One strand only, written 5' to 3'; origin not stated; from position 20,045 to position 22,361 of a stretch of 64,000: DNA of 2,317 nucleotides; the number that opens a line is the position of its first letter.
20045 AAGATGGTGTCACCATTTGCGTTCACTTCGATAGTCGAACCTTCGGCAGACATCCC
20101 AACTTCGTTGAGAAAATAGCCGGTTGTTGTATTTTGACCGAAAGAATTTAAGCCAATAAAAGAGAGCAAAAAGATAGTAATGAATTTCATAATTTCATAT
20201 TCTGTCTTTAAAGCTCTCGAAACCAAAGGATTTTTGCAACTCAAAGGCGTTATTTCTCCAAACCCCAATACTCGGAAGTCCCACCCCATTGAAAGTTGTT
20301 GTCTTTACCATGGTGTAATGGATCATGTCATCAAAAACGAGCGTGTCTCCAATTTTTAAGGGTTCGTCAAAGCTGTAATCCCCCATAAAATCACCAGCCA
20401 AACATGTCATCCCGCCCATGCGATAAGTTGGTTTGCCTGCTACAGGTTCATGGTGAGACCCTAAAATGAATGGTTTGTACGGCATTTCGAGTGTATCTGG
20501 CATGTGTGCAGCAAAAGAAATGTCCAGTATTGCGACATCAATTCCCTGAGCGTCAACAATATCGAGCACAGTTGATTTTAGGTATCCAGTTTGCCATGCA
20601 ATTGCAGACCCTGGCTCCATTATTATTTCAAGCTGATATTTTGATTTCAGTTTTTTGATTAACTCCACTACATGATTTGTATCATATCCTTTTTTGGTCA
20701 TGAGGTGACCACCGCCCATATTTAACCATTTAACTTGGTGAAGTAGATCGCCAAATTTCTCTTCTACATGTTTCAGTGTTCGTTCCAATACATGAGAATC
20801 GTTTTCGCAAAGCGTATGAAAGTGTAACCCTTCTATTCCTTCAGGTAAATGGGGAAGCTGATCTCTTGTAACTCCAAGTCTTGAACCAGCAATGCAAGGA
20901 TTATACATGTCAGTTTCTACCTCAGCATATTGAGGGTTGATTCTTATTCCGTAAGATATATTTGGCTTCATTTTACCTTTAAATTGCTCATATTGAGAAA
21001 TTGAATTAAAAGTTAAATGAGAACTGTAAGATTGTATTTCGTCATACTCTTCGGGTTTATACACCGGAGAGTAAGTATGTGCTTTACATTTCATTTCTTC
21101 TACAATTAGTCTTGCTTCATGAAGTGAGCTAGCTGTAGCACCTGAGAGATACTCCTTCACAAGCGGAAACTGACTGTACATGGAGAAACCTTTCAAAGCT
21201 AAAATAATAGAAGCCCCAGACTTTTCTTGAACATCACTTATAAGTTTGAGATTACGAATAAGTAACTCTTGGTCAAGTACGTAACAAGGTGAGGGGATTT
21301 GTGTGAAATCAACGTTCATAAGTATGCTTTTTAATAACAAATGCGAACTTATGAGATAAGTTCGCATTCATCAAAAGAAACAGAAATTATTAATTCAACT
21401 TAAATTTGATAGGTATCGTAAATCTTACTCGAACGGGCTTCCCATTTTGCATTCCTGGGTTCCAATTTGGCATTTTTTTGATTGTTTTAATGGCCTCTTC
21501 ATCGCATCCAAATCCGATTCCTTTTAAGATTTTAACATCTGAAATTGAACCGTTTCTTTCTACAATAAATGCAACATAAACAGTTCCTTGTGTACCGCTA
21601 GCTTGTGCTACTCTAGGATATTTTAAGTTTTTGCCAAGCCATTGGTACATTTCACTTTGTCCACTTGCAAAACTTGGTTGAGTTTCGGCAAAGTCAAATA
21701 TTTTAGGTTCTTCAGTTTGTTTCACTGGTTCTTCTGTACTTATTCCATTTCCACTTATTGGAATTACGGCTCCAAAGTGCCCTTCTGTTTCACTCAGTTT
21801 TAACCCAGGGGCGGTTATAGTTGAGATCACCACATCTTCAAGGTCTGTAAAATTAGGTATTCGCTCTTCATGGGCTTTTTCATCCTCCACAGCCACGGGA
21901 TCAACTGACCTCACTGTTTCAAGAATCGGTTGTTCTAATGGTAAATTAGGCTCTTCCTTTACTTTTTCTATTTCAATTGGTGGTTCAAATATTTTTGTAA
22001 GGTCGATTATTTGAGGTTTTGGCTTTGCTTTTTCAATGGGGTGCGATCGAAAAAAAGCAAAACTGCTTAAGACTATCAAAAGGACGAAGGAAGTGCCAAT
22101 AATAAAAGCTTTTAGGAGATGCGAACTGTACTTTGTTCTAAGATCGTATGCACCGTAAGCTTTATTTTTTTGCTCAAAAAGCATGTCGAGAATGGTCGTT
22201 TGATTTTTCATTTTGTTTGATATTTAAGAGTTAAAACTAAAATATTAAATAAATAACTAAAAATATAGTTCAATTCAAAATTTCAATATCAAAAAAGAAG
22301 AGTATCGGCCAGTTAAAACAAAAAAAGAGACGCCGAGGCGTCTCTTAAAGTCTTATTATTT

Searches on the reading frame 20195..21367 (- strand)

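Call 59: search_protein_families(library=pfam, proteins=[window:20195-21367:-], max_evalue=0.0001)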
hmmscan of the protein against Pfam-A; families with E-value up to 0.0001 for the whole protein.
window:20195-21367:- (390 aa): 1 family
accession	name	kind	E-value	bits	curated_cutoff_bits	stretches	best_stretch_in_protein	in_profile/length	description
PF00278.28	Orn_DAP_Arg_deC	-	5.6e-11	43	23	1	29-348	2-94/95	Pyridoxal-dependent decarboxylase, C-terminal sheet domain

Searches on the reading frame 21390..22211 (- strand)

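Call 59: search_protein_families(library=pfam, proteins=[window:21390-22211:-], max_evalue=0.0001)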
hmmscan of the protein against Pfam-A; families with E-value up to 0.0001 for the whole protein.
window:21390-22211:- (273 aa): 1 family
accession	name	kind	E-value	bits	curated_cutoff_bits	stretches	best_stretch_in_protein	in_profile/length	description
PF03544.19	TonB_C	-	1.5e-22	80.2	24.6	1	195-272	2-79/79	Gram-negative bacterial TonB protein C-terminal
